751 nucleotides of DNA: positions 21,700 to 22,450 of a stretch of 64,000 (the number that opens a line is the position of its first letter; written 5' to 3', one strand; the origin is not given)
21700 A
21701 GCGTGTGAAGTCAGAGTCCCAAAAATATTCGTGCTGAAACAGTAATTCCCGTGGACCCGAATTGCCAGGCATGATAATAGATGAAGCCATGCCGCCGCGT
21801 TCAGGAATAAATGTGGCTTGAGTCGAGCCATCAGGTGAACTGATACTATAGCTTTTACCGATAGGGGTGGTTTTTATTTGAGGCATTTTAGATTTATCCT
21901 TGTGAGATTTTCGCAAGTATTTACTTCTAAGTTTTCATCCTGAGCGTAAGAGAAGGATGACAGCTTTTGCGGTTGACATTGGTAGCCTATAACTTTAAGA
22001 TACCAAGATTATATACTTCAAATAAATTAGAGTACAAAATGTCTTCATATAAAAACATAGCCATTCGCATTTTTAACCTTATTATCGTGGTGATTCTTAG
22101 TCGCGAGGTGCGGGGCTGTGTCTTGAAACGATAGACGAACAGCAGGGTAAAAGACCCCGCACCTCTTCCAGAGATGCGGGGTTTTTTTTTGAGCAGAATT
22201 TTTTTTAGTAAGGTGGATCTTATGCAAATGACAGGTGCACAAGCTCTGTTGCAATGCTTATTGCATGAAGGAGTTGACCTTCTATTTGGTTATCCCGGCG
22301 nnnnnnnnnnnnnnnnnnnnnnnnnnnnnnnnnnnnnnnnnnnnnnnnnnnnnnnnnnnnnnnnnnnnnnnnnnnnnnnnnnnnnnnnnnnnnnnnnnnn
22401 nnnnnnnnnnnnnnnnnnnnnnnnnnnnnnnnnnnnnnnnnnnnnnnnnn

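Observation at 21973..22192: Classical leader-peptide transcription attenuator in front of ilvB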

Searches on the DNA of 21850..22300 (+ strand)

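Call 4: search_rna_families(source=window, start=21850, end=22300, threshold=evalue, max_evalue=10, show_alignments=3)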
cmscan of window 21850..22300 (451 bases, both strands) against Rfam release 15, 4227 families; matches with E-value up to 10: 21.
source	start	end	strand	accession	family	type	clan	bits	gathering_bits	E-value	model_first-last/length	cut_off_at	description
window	22126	22205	+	RF01770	rimP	Cis-reg; leader;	-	20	47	0.75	1-102/102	no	Gammaprotebacteria rimP leader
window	22149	22187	+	RF00506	Thr_leader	Cis-reg; leader;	-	18.6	55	0.48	81-115/118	no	Threonine operon leader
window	22035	22189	+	RF00512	Leu_leader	Cis-reg; leader;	-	18.5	50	0.24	1-148/148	no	Leucine operon leader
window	22090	22198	+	RF01719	Pseudomon-1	Gene; sRNA;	-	18.2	50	0.37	1-116/116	no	Pseudomon-1/ErsA RNA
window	22119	22187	+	RF02450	ncr1175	Gene; sRNA;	-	18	60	0.87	1-110/110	no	Bacillus sRNA ncr1175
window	22052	22193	+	RF04312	trpB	Cis-reg;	-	17.8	59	6.4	1-107/107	no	trpB ncRNA motif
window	22083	22190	+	RF01772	rnk_pseudo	Cis-reg; leader;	-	17.6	55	1.7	1-108/108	no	Pseudomonas rnk leader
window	21989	22189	+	RF00515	PyrR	Cis-reg;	-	17.5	54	6.2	1-115/115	no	PyrR binding site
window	22129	22189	+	RF02399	NsiR1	Gene; sRNA;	-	17.4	39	0.6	1-60/60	no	Nitrogen stress-induced RNA 1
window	22032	22191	+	RF02449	ncr1015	Gene; sRNA;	-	17.4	60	8.1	1-121/121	no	Bacillus sRNA ncr1015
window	22154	22206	+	RF02837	anti-hemB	Gene; sRNA;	-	16.6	49.5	0.22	1-81/81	no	Burkholderia RNA 7 (anti-hemB)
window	22129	22172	-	RF03725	mir-7094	Gene; miRNA;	-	16.4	90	1.2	1-60/60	no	mir-7094 microRNA precursor family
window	22149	22187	-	RF00506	Thr_leader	Cis-reg; leader;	-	16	55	1.9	81-115/118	no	Threonine operon leader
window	21923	21988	+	RF00630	P26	Gene;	-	15.9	36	0.84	1-66/66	no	Pseudomonas sRNA P26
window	22149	22208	-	RF00512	Leu_leader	Cis-reg; leader;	-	15.5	50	1.4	1-148/148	no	Leucine operon leader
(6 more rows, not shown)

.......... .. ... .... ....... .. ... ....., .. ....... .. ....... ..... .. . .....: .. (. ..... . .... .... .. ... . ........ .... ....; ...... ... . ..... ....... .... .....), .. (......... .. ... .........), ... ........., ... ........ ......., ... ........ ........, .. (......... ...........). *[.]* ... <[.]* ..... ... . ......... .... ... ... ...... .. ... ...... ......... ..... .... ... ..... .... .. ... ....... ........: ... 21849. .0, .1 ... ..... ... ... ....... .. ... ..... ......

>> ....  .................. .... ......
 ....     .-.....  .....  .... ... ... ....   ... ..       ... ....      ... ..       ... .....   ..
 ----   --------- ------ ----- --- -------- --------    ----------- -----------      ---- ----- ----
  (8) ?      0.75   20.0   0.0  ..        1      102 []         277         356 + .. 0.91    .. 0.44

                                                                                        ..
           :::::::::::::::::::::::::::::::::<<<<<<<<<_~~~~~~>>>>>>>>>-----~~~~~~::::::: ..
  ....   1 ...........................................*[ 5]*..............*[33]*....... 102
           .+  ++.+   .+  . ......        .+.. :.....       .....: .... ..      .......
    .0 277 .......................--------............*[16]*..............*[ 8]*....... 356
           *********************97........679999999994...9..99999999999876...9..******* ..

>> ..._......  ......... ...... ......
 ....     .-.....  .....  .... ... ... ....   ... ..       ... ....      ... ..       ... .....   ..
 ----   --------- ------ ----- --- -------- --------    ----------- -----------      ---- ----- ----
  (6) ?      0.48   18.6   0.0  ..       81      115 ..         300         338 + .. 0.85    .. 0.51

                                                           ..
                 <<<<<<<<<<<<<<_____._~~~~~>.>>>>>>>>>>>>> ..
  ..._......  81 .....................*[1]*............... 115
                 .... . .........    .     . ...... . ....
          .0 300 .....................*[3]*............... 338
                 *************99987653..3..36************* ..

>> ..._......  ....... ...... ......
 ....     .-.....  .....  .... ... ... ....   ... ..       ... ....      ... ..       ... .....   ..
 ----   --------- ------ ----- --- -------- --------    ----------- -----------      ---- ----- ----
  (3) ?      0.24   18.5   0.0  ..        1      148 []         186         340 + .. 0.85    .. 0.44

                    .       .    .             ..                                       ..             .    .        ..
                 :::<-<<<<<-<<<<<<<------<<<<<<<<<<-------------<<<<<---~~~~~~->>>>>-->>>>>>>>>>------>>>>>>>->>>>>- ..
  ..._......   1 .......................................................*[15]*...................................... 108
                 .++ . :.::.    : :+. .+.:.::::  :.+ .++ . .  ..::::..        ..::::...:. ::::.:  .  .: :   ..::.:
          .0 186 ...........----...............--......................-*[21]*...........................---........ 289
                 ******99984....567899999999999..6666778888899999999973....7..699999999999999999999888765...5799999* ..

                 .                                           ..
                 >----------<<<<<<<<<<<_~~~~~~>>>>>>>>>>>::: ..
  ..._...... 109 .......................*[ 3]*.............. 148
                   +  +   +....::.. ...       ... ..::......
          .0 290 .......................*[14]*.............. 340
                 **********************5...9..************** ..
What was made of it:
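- On Rfam Leu_leader RF00512 / Thr_leader RF00506: 18.5 bits against 50, and 18.6 bits against 55 (call 4).
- Closest known: Rfam Leu_leader. Same: They share a leader ORF region followed by a GC stem and U tract (call 4).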

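Call 48: search_dna_similar(query=window:21965-22225:+, collection=ecoli_genomes, mode=distant, max_evalue=1, max_rows=5)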
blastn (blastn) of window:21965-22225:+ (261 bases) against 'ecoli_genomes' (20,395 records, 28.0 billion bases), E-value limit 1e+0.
No match.
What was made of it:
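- On Orthologue of the E. coli ivbL leader: blastn with word size 11 against 5,426 E. coli genomes found no match at E <= 1 (call 48).
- Tried and rejected: blastn against E. coli genomes: no match (call 48).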
